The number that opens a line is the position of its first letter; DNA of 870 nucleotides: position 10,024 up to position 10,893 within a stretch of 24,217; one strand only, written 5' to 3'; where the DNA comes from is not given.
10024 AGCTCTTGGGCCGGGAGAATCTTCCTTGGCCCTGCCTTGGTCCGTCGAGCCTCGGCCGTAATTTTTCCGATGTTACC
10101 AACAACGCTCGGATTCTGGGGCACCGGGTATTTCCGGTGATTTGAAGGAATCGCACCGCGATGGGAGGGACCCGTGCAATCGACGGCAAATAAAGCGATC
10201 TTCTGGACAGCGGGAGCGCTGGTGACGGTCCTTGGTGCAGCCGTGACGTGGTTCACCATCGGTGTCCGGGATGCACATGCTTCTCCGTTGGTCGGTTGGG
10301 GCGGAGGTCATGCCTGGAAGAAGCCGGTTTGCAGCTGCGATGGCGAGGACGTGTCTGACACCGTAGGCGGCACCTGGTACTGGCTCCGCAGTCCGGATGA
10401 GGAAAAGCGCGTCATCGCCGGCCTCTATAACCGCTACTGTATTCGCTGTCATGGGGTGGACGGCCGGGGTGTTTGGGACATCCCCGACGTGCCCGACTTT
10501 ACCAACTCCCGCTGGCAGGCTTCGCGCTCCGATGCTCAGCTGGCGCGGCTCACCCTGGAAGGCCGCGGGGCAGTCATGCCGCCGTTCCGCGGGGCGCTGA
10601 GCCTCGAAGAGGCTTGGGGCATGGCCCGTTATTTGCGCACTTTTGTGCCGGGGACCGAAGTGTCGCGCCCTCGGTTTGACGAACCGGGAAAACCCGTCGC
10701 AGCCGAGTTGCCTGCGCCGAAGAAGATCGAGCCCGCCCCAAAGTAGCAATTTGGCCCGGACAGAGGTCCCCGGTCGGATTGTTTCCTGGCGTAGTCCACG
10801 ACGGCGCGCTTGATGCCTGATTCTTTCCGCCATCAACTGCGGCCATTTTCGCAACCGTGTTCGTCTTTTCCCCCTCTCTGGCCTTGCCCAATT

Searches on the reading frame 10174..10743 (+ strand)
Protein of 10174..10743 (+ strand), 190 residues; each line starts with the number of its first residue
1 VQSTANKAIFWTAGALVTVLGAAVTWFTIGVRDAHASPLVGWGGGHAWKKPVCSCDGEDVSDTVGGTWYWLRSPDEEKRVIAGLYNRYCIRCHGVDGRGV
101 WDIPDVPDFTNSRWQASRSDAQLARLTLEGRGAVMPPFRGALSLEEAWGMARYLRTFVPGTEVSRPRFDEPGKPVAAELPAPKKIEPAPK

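Call 11: search_protein_families(library=pfam, proteins=[window:10174-10743:+], max_evalue=0.001)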
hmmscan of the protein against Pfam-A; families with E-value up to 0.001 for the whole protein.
window:10174-10743:+ (190 aa): 2 families
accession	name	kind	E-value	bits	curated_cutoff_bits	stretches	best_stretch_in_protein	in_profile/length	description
PF13442.11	Cytochrome_CBB3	-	2e-12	47.7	27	1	81-154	6-68/68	Cytochrome C oxidase, cbb3-type, subunit III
PF00034.26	Cytochrom_C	-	7.8e-05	24.4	21.3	1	84-156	7-88/90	Cytochrome c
